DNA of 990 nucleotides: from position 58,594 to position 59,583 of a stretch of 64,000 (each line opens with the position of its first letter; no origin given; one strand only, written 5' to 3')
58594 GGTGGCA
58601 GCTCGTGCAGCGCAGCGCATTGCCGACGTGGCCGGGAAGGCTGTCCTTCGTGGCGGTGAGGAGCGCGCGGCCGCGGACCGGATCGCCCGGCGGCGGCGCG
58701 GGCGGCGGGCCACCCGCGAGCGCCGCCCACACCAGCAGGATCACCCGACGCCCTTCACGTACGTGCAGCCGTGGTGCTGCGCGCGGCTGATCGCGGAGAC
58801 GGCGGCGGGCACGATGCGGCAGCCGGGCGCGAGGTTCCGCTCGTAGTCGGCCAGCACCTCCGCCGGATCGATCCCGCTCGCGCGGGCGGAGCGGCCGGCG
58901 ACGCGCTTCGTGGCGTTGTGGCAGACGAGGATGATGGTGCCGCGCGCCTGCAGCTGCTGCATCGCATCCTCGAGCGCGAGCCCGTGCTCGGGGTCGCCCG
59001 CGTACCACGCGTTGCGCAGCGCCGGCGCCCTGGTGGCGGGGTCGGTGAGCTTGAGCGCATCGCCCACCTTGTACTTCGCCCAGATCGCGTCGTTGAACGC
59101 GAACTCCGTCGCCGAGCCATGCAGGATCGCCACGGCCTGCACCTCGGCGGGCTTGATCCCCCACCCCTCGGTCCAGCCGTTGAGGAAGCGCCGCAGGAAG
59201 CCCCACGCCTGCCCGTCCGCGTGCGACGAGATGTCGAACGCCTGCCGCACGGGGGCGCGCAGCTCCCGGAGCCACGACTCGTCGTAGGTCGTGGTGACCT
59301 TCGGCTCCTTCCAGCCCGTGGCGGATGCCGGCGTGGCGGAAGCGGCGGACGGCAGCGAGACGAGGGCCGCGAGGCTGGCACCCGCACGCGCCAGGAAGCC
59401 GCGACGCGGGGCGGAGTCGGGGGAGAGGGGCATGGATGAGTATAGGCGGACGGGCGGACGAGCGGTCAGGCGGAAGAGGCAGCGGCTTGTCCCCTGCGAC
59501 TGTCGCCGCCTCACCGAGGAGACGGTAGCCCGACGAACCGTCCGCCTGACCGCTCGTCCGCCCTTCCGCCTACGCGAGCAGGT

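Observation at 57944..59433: Periplasmic (Tat-exported) DsrE-like protein translationally coupled to a TsdA-like diheme cytochrome c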

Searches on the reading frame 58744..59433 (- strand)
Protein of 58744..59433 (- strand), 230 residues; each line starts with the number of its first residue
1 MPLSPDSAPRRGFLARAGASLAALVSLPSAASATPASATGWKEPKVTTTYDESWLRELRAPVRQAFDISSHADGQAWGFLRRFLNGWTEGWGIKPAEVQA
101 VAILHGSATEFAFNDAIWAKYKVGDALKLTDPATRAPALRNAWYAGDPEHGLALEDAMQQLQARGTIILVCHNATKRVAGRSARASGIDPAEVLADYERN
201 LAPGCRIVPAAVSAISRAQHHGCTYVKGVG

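Call 3: search_protein_families(library=pfam, proteins=[window:58744-59433:-], max_evalue=1)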
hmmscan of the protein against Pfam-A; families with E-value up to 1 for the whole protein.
window:58744-59433:- (230 aa): 0 families

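Call 4: search_protein_families(library=ncbifam, proteins=[window:58744-59433:-], max_evalue=1)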
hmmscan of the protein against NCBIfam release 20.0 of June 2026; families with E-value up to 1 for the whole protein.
window:58744-59433:- (230 aa): 3 families
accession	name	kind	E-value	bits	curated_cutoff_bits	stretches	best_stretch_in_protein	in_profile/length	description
NF052225.1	ThioSDhTetH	equivalog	2.4e-13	50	300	1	74-227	98-259/259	thiosulfate dehydrogenase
TIGR00972.1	3a0107s01c2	equivalog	0.17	11.2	343.2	1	145-178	174-209/248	phosphate ABC transporter ATP-binding protein PstB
TIGR01409.1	TAT_signal_seq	domain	0.79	10.2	16.7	0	10-33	3-29/29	twin-arginine translocation signal domain-containing protein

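Call 6: search_solved_structures(query=window:58744-59433:-, max_evalue=10, show_alignments=2)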
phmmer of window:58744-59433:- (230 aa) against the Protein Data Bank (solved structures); distinct sequences matched with E-value up to 10: 6.
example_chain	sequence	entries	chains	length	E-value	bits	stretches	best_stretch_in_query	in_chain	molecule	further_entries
1tyh_A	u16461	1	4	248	0.49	13.3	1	52-97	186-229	Transcriptional activator tenA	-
1to9_A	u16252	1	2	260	0.68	12.8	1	52-94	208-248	THI-4 protein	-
1yaf_A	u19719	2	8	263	0.7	12.8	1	52-94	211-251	Transcriptional activator tenA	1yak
2qcx_A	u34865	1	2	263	0.71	12.8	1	52-94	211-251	Transcriptional activator tenA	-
5dn4_A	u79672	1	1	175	0.75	12.7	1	135-168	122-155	Peptidoglycan hydrolase FlgJ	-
1t57_A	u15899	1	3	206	0.76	12.7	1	125-208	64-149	Conserved Protein MTH1675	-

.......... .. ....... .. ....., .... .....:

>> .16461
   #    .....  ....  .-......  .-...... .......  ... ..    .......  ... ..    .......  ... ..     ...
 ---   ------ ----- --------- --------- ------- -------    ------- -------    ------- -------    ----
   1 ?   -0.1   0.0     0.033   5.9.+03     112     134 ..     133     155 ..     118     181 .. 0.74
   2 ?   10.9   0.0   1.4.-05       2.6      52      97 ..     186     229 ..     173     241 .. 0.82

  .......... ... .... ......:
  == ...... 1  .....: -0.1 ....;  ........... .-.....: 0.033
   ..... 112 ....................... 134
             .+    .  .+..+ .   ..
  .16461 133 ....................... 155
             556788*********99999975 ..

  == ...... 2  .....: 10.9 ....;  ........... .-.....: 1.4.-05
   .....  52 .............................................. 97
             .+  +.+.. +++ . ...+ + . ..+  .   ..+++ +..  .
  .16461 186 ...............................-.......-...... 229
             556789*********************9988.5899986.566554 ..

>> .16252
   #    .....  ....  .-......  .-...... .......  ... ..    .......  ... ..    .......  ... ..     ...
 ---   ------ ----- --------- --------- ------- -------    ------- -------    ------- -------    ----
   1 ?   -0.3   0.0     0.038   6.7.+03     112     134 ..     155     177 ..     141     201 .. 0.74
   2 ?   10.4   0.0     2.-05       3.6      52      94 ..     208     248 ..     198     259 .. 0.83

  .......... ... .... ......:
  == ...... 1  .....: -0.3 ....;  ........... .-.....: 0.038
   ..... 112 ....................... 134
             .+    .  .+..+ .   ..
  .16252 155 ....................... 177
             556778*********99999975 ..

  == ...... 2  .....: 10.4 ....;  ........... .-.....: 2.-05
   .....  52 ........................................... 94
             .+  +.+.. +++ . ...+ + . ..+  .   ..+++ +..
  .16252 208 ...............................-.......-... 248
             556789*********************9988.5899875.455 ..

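Call 7: find_homologous_proteins(query=window:58744-59433:-, max_evalue=0.001)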
Query window:58744-59433:- (230 aa): 24 proteins with E <= 0.001 among 5068 candidates.
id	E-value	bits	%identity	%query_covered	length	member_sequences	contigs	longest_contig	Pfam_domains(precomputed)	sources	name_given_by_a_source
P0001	1.9e-149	514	100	100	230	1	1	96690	-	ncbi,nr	ncbi:MAG: hypothetical protein NW201_14240 [Gemmatimonadales bacterium]|nr:hypothetical protein [Gem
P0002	2.6e-29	121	36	96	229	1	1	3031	-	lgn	-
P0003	9.0e-29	119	35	97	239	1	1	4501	-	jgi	jgi:hypothetical protein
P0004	9.4e-28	116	36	92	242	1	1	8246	-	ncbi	-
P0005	2.9e-26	111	33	97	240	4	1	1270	-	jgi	jgi:hypothetical protein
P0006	2.9e-26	111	35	94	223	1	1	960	-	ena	-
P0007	3.5e-26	110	37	98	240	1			-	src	-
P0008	1.1e-25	109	35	98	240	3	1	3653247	-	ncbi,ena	-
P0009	2.3e-25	108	38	76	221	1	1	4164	-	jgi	jgi:intracellular sulfur oxidation DsrE/DsrF family protein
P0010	2.4e-25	108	32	98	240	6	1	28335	-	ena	-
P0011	1.1e-24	105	35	80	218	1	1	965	-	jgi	-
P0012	3.5e-24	104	34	96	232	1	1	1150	-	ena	-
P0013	2.5e-23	101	34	98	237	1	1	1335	-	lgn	-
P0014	3.3e-22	97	34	97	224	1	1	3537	-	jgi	jgi:intracellular sulfur oxidation DsrE/DsrF family protein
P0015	2.4e-21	95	35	97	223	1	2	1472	-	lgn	-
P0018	3.0e-18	84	33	94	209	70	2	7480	-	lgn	-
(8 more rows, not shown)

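Call 16: find_encoding_contigs(protein=P0008, flank=5000, max_places=2)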
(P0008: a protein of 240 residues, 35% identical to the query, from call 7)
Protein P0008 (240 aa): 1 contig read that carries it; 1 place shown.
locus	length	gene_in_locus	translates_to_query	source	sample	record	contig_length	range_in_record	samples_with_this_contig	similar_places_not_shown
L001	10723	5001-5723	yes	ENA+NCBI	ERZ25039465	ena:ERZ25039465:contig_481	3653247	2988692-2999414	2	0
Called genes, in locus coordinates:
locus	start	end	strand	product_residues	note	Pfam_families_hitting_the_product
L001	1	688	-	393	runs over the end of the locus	-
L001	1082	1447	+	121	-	PF00072:Response_reg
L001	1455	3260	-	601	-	PF07730:HisKA_3, PF13581:HATPase_c_2 (faint), PF02518:HATPase_c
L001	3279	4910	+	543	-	PF01979:Amidohydro_1, PF07969:Amidohydro_3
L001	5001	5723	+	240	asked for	-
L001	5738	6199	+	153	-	PF13474:SnoaL_3, PF14534:DUF4440, PF08332:CaMKII_AD (weak)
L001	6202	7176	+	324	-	PF00491:Arginase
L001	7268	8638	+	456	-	PF13520:AA_permease_2, PF00324:AA_permease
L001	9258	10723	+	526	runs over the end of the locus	PF00756:Esterase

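Call 17: find_encoding_contigs(protein=P0004, flank=5000, max_places=2)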
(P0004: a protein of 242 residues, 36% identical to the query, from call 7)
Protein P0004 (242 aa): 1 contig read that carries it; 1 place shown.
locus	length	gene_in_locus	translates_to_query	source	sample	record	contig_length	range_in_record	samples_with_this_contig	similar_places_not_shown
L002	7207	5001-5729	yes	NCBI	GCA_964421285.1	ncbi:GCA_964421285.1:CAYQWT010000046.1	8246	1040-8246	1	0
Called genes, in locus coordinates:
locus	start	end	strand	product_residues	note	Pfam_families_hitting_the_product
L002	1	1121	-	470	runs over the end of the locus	PF01979:Amidohydro_1, PF07969:Amidohydro_3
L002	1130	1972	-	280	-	PF12893:Lumazine_bd_2 (faint)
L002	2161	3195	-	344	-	-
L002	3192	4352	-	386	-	PF18950:DUF5694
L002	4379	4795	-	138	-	-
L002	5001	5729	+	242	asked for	-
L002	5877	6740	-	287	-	-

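Call 18: find_encoding_contigs(protein=P0018, flank=5000, max_places=2)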
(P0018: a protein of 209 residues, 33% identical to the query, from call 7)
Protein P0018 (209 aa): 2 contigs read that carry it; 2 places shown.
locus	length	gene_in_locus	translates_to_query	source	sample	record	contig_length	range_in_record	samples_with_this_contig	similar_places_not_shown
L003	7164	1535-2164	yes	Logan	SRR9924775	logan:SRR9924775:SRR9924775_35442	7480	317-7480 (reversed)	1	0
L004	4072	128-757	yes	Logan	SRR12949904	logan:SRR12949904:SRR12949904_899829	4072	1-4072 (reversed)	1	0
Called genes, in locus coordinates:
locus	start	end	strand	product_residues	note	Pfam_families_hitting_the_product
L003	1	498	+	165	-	?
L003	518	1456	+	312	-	-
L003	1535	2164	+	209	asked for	-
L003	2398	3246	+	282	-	-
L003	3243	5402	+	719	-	PF04734:Ceramidase_alk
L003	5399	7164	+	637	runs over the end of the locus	-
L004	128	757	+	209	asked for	-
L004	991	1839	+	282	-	-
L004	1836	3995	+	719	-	PF04734:Ceramidase_alk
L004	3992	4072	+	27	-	?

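Call 19: predict_structure(alignment_id=A1)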
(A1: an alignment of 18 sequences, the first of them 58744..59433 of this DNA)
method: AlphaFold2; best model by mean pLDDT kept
length: 230 residues; sequences in the alignment: 18
mean_pLDDT: 86.3   pTM: 0.77
mean pLDDT of the five models: 86.3, 85.3, 85.3, 84.8, 84.8
residues with pLDDT >= 90: 161; 70-90: 19; 50-70: 44; < 50: 6
segments of 3 or more residues with pLDDT < 50: none
pLDDT, mean of each block of 10 residues (from residue 1): 53 55 52 52 65 96 96 87 97 98 96 97 94 94 90 92 98 97 97 98 97 97 86
secondary structure, 60 per line:
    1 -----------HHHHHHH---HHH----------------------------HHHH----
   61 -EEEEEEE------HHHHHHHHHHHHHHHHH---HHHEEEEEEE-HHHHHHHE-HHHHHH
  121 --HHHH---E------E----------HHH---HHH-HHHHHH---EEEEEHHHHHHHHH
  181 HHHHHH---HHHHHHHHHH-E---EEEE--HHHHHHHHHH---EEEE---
elements in order: H12-18 H53-56 E62-68 H75-91 E98-104 H106-112 H115-120 H123-126 H158-163 E167-171 H172-186 H190-199 E205-208 H211-220 E224-227

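Call 23: fold_search(model_id=the predicted structure, library=pdb)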
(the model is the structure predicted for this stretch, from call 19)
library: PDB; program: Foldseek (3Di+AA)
matches with E <= 10: 1115; with E <= 0.001: 3
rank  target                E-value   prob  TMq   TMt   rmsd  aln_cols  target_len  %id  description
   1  1l1s                  6.9e-05  1.00  0.38  0.74   4.7       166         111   16  Structure of Protein of Unknown Function MTH1491 from Methanobacterium thermoautotrophicum (released 2002-05-29)
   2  2pd2_A                1.1e-04  1.00  0.35  0.68   5.4       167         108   17  Crystal structure of (ST0148) conserved hypothetical from Sulfolobus Tokodaii Strain7 (released 2007-10-02)
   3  8uja_A                2.2e-04  1.00  0.33  0.64   5.9       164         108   14  T33-fn10 - Designed Tetrahedral Protein Cage Using Fragment-based Hydrogen Bond Networks (released 2024-03-06)
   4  3pnx_A                1.2e-03  1.00  0.39  0.54   7.0       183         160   11  Crystal structure of a putative sulfurtransferase dsrE (Swol_2425) from Syntrophomonas wolfei str. Goettingen at 1.92  (released 2010-12-15)
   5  2qs7_A                1.7e-02  0.98  0.36  0.56   8.3       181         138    9  CRYSTAL STRUCTURE OF a putative oxidoreductase of the DsrE/DsrF-like family (SSO1126) FROM SULFOLOBUS SOLFATARICUS P2  (released 2007-08-21)
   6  2fb6                  2.0e-02  0.98  0.32  0.57   5.9       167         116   10  Structure of Conserved Protein of Unknown Function BT1422 from Bacteroides thetaiotaomicron (released 2006-01-24)
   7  5upr_B                7.5e-02  0.08  0.16  0.15  15.9       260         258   10  X-ray structure of a putative triosephosphate isomerase from Toxoplasma gondii ME49 (released 2017-02-22)
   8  2vom_B                1.2e-01  0.06  0.14  0.13  14.0       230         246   10  Structural basis of human triosephosphate isomerase deficiency. Mutation E104D and correlation to solvent perturbation (released 2008-06-17)
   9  7zx5                  1.5e-01  0.11  0.17  0.08  14.1       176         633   12  I567T Mutant of Recombinant CODH-II (released 2023-03-15)
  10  3i39                  1.5e-01  0.10  0.17  0.08  13.3       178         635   13  NI,FE-CODH-320 MV+CN state (released 2009-08-11)
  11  6xl1_A                1.6e-01  0.18  0.18  0.12  14.8       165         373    7  crystal structure of cA4-activated Card1(D294N) (released 2020-12-30)
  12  2i9e_B                1.6e-01  0.07  0.17  0.16  14.2       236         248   10  Structure of Triosephosphate Isomerase of Tenebrio molitor (released 2006-09-26)
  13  3ypi_A                1.7e-01  0.08  0.17  0.17  13.9       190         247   12  ELECTROPHILIC CATALYSIS IN TRIOSEPHOSPHASE ISOMERASE: THE ROLE OF HISTIDINE-95 (released 1993-04-15)
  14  2gt1_B                1.7e-01  0.08  0.16  0.13  16.6       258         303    9  E. coli heptosyltransferase WaaC. (released 2007-05-01)
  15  9qus_A                1.7e-01  0.08  0.16  0.16  13.9       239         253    9  Triosephosphate isomerase of Rhodonellum psychrophilum (released 2025-05-14)
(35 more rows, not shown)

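Call 24: search_protein_representatives(alignment_id=A1)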
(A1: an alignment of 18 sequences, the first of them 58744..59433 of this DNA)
Query: 18 sequences, 223 profile positions. Proteins with E-value up to 0.001 (for the whole library): 2373; up to 1e-10: 1485; up to 1e-30: 461. The best 150 are listed.
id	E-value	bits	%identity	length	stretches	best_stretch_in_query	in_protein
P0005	2.5e-75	269.1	-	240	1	3-222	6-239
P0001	1.5e-74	266.6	-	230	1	3-221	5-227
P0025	2.7e-71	255.9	-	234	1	3-220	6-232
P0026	3.8e-71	255.5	-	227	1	5-220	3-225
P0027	7.0e-71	254.6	-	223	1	1-221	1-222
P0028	1.4e-70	253.6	-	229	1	1-220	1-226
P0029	1.9e-70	253.1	-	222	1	2-222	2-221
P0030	6.3e-70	251.5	-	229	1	5-222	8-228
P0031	2.7e-67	242.9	-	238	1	3-221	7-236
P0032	2.1e-66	239.9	-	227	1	3-221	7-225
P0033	6.1e-66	238.4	-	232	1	4-220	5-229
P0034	1.6e-65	237.0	-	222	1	1-221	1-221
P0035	2.3e-65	236.5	-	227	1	3-222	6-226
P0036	4.9e-65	235.5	-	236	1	6-219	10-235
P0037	5.6e-65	235.3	-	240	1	6-222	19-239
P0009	6.2e-65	235.1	-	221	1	1-222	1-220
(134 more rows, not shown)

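Call 26: search_protein_families(library=ncbifam, alignment_id=A1, max_evalue=0.01)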
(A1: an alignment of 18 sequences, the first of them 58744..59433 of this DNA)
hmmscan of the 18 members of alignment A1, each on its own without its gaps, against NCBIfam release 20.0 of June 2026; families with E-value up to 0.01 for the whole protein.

A. member 1, window:58744-59433:- (230 aa): 1 family
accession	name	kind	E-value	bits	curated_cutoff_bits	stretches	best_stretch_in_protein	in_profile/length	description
NF052225.1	ThioSDhTetH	equivalog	2.4e-13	50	300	1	74-227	98-259/259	thiosulfate dehydrogenase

B. families by the number of members that match (of 18 scanned): 3 families
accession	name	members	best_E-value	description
NF052225.1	ThioSDhTetH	18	3.8e-18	thiosulfate dehydrogenase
TIGR01409.1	TAT_signal_seq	3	0.00011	twin-arginine translocation signal domain-containing protein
TIGR02811.1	formate_TAT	2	5.7e-05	formate dehydrogenase region TAT target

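Call 27: find_related_loci(query=A2, collection=genome_contigs, flank=4000)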
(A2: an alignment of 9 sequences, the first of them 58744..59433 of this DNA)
Query A2 (230 aa) in genome_contigs; peptide patterns used: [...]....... (x = any residue, [..] = any of these).
106 stretches matched a pattern; 102 encode a relative of the query (tblastn E <= 1e-3); the best 80 are kept; 80 distinct loci.
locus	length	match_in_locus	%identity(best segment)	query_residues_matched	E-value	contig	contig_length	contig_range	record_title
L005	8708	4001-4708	34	1-225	3e-31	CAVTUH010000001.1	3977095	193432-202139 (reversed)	MAG: uncultured Gemmatimonadales bacterium isolate MFD05377.bin.1.62 genome assembly, contig: contig_37053, whole genome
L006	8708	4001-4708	35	1-225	5e-31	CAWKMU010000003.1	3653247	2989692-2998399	MAG: uncultured Gemmatimonadales bacterium isolate MFD00731.bin.2.174 genome assembly, contig: contig_481, whole genome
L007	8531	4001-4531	36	50-226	7e-31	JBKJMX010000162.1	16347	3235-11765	MAG: Gemmatimonadales bacterium isolate ant_bin.344 k117_5554542, whole genome shotgun sequence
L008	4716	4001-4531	37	50-226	2e-30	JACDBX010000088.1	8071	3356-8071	MAG: Gemmatimonadales bacterium isolate MGR_bin293 SD2897-2912_k127_1600618, whole genome shotgun sequence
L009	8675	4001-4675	33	5-229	3e-30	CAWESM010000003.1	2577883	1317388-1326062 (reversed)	MAG: Terriglobia bacterium isolate MFD03346.bin.2.72 genome assembly, contig: contig_26074, whole genome shotgun sequenc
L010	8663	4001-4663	36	7-226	4e-30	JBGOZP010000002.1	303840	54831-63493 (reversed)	MAG: Terriglobia bacterium isolate OBJ_0618_130150_15 k141_3869771_length_303840_cov_17.5519, whole genome shotgun seque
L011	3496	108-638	35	50-226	5e-29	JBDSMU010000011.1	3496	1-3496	MAG: Gemmatimonadales bacterium isolate cluster1_bin.40 k127_1410328, whole genome shotgun sequence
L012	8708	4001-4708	32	1-225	5e-29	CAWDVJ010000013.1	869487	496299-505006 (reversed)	MAG: uncultured Gemmatimonadales bacterium isolate MFD05521.bin.2.226 genome assembly, contig: contig_27474, whole genom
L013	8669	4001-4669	33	7-229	5e-29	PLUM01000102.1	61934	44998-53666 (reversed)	MAG: Acidobacteria bacterium isolate palsa_360 73.20120700_P3D.97_contig_33777, whole genome shotgun sequence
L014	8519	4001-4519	35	60-220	7e-27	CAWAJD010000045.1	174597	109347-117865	MAG: Candidatus Eremiobacteraeota bacterium isolate MFD02472.bin.2.26 genome assembly, contig: contig_99472, whole genom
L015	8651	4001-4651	31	10-225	2e-26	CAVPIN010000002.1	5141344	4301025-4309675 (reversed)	MAG: Terriglobia bacterium isolate MFD00008.bin.2.28 genome assembly, contig: contig_5316, whole genome shotgun sequence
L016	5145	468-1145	33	6-225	2e-26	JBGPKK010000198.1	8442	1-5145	MAG: Vicinamibacteria bacterium isolate OBJ_0618_7090110_288 k141_3585699_length_8442_cov_53.0163, whole genome shotgun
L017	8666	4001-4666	33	10-225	1e-26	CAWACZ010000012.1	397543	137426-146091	MAG: uncultured Acidobacteriota bacterium isolate MFD00962.bin.1.10 genome assembly, contig: contig_79537, whole genome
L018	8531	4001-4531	38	50-226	1e-25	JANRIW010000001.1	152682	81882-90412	MAG: Gemmatimonadales bacterium isolate bins.137 k141_1866700, whole genome shotgun sequence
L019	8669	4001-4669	32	7-229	8e-26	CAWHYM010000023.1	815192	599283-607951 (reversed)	MAG: uncultured Acidobacteriota bacterium isolate MFD01299.bin.3.455 genome assembly, contig: contig_8554, whole genome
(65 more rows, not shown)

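Call 34: find_encoding_contigs(protein=P0002, flank=5000, max_places=2)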
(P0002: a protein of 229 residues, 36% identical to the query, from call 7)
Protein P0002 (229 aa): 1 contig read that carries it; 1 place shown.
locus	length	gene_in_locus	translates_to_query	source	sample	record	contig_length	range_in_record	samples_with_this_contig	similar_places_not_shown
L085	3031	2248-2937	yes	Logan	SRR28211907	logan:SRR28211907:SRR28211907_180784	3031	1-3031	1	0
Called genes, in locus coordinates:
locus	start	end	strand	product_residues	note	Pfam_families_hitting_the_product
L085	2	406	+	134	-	?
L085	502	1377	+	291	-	PF21342:SoxA-TsdA_cyt-c, PF13442:Cytochrome_CBB3, PF00034:Cytochrom_C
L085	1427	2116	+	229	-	-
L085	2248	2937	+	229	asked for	-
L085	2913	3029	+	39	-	?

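Call 35: find_encoding_contigs(protein=P0009, flank=5000, max_places=2)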
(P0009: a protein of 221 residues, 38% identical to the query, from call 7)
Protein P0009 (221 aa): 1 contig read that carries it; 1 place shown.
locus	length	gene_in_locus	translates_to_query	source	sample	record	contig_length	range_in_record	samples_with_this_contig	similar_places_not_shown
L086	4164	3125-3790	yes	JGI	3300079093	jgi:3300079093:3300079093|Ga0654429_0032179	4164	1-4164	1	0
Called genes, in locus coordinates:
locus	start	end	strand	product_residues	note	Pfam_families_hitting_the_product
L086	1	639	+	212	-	?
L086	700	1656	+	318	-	PF00903:Glyoxalase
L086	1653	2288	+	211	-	PF02230:Abhydrolase_2, PF00326:Peptidase_S9 (faint), PF08386:Abhydrolase_4 (weak)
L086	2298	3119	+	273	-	PF00034:Cytochrom_C (faint), PF21342:SoxA-TsdA_cyt-c, PF13442:Cytochrome_CBB3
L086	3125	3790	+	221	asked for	-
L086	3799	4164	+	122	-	?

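Call 40: find_related_loci(query=A3, collection=metagenome_contigs, flank=4000)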
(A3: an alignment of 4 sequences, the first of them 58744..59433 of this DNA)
Query A3 (230 aa) in metagenome_contigs; peptide patterns used: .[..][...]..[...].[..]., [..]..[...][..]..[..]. (x = any residue, [..] = any of these).
600 stretches matched a pattern (row limit reached: there are more); 534 encode a relative of the query (tblastn E <= 1e-3); the best 80 are kept; 80 distinct loci.
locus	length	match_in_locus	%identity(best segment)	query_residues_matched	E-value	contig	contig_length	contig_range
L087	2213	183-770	38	10-225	5e-39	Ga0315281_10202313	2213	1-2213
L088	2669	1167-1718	39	44-228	5e-38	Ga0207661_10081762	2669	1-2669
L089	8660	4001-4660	37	3-225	7e-38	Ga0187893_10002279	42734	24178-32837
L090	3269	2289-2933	38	9-225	2e-37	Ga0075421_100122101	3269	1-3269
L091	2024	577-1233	38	4-225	4e-37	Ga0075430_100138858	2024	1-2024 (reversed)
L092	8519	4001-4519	39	52-225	1e-36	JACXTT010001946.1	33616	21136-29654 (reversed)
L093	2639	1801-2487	37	2-227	5e-36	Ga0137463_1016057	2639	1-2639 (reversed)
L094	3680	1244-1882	34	8-225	6e-36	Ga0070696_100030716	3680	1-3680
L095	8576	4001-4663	36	7-227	4e-35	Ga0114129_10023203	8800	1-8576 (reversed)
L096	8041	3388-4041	38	7-225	8e-35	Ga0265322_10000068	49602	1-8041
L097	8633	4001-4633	35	10-225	6e-35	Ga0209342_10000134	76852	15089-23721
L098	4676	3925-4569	36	10-225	1e-34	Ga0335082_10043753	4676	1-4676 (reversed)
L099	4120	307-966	37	4-225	2e-34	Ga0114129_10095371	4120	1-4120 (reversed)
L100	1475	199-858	36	7-225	9e-35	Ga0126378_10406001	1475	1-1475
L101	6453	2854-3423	34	31-225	4e-34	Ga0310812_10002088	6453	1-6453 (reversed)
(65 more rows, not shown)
